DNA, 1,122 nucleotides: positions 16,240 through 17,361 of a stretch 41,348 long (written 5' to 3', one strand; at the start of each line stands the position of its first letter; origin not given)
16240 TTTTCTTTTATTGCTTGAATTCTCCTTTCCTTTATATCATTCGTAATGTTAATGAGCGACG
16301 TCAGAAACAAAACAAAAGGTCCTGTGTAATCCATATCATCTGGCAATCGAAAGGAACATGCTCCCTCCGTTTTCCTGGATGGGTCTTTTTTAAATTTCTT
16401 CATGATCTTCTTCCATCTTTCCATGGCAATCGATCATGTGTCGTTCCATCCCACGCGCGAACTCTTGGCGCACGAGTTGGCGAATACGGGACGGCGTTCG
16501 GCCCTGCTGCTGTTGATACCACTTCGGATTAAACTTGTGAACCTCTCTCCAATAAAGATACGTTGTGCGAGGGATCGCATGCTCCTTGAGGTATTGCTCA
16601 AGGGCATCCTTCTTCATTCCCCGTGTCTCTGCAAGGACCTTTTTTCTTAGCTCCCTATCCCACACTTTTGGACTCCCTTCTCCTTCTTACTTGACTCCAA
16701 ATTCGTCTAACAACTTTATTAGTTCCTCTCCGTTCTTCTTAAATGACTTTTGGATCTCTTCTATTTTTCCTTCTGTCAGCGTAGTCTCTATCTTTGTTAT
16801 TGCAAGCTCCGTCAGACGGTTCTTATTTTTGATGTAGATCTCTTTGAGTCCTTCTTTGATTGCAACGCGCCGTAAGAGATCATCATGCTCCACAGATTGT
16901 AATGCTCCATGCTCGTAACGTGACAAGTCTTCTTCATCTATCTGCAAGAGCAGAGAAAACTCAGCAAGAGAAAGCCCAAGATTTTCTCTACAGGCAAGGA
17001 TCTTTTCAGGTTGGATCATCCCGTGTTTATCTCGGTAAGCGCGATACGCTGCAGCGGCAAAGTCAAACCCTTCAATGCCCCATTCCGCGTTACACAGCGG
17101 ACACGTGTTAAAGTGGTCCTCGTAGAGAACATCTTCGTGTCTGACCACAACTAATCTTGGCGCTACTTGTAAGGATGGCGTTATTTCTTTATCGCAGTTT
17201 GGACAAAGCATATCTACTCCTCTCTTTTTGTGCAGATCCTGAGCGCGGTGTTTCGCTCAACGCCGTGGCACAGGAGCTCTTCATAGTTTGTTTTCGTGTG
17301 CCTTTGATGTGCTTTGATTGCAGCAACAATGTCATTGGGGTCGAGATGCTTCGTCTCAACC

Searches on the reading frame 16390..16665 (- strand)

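Call 5: search_protein_families(library=pfam, proteins=[window:16390-16665:-], max_evalue=0.1)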
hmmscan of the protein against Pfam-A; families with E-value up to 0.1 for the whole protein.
window:16390-16665:- (91 aa): 1 family
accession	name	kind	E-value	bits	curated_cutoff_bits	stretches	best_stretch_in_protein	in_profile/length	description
PF15134.11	CEP15-like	-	0.062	13.7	27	1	19-59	65-108/110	Centrosomal protein 15-like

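Call 6: search_protein_families(library=phrogs, proteins=[window:16390-16665:-], max_evalue=0.1)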
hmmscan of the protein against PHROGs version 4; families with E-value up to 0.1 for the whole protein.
window:16390-16665:- (91 aa): 0 families

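Call 14: search_protein_families(library=ncbifam, proteins=[window:16390-16665:-], max_evalue=0.01)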
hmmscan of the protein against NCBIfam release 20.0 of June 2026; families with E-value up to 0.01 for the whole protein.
window:16390-16665:- (91 aa): 0 families

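Call 15: search_protein_families(library=padloc, proteins=[window:16390-16665:-], max_evalue=0.01)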
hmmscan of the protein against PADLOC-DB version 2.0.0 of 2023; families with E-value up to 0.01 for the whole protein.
window:16390-16665:- (91 aa): 0 families

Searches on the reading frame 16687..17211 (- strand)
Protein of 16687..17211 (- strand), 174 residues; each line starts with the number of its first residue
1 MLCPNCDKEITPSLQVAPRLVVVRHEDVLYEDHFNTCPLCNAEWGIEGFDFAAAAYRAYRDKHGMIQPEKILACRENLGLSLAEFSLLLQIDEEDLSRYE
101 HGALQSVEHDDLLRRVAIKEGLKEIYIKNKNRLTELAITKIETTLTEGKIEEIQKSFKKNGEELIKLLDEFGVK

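Call 5: search_protein_families(library=pfam, proteins=[window:16687-17211:-], max_evalue=0.1)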
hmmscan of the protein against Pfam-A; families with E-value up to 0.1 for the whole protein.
window:16687-17211:- (174 aa): 5 families
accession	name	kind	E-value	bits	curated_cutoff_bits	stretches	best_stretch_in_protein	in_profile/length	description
PF12844.13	HTH_19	-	0.0012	19.2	30.2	1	69-105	2-36/64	Helix-turn-helix domain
PF01381.28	HTH_3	-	0.002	18.6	23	1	72-102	2-32/55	Helix-turn-helix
PF15731.11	MqsA_antitoxin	-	0.015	15.8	30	1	44-106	45-109/131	Antitoxin component of bacterial toxin-antitoxin system, MqsA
PF08274.17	Zn_Ribbon_YjdM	-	0.019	15.4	30.8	0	1-11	20-30/30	PhnA Zinc-Ribbon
PF13560.12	HTH_31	-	0.05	14.4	27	0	74-113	9-48/64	Helix-turn-helix domain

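Call 6: search_protein_families(library=phrogs, proteins=[window:16687-17211:-], max_evalue=0.1)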
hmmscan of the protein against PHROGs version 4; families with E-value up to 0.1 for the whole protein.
window:16687-17211:- (174 aa): 10 families
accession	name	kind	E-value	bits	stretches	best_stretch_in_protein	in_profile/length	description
phrog_10390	-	unknown function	2e-12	48.2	1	49-154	41-146/299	-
phrog_34341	-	transcription regulation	8.8e-06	27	1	54-115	59-120/122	transcriptional regulator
phrog_2104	-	unknown function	0.0032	18.6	1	65-103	38-76/103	-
phrog_2439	-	transcription regulation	0.019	14.8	1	64-104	5-45/367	transcriptional regulator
phrog_4739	-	unknown function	0.025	15.2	1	69-103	70-104/167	-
phrog_3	-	transcription regulation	0.029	15.2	1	60-142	82-163/430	transcriptional repressor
phrog_16376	-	unknown function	0.031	15.3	0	2-20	16-33/56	-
phrog_25463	-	unknown function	0.047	14.3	1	27-131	28-135/207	-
phrog_18382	-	unknown function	0.063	14.7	0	134-163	19-49/55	-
phrog_147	-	transcription regulation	0.08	14.3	0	68-111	6-49/100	transcriptional regulator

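Call 14: search_protein_families(library=ncbifam, proteins=[window:16687-17211:-], max_evalue=0.01)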
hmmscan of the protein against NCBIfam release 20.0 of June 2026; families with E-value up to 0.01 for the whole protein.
window:16687-17211:- (174 aa): 1 family
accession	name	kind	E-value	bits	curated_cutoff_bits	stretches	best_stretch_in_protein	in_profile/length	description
TIGR03830.1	CxxCG_CxxCG_HTH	subfamily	2.2e-17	63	61.8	1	3-118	1-118/127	type II TA system antitoxin MqsA family protein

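Call 15: search_protein_families(library=padloc, proteins=[window:16687-17211:-], max_evalue=0.01)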
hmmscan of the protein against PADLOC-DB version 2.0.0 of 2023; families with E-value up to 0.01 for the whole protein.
window:16687-17211:- (174 aa): 2 families
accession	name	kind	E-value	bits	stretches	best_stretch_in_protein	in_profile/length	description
PDLC03947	RmrA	-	0.00077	16.4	1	62-131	7-75/383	-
PDLC04142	capH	-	0.008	15.2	0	65-159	5-97/103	capH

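Call 21: find_related_loci(query=window:16687-17211:-, collection=viral_contigs, flank=6000)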
Query window:16687-17211:- (174 aa) in viral_contigs; peptide patterns used: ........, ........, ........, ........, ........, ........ (x = any residue, [..] = any of these).
13 stretches matched a pattern, but none encodes a relative of the query by tblastn (E <= 1e-3).

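Call 22: find_homologous_proteins(query=window:16687-17211:-, max_evalue=0.001)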
Query window:16687-17211:- (174 aa): 1 proteins with E <= 0.001 among 113 candidates.
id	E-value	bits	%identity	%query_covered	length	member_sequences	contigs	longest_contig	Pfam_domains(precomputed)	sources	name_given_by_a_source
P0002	1.0e-110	385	100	100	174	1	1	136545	-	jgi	jgi:DNA-binding transcriptional regulator YiaG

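Call 76: search_dna_similar(query=window:16687-17211:-, collection=phages, mode=protein, max_evalue=0.01, max_rows=15)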
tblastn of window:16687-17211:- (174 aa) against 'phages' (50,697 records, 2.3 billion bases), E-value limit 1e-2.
No match.

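Call 78: search_solved_structures(query=window:16687-17211:-, max_evalue=1, show_alignments=3)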
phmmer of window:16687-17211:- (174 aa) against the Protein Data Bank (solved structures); distinct sequences matched with E-value up to 1: 1.
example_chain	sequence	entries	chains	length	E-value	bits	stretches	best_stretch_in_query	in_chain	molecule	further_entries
4fo5_A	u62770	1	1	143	0.96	12.4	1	63-139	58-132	thioredoxin-like protein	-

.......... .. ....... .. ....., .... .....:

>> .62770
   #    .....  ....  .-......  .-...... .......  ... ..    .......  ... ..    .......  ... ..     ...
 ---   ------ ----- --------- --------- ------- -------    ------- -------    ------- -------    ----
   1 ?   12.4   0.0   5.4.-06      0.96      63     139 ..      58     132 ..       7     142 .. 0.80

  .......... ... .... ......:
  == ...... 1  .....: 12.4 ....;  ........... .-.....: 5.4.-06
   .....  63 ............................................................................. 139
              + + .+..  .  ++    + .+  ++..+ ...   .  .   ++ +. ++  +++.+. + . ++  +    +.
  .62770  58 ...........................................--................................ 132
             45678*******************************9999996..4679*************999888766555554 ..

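Call 83: find_encoding_contigs(protein=P0002, flank=10000, max_places=3)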
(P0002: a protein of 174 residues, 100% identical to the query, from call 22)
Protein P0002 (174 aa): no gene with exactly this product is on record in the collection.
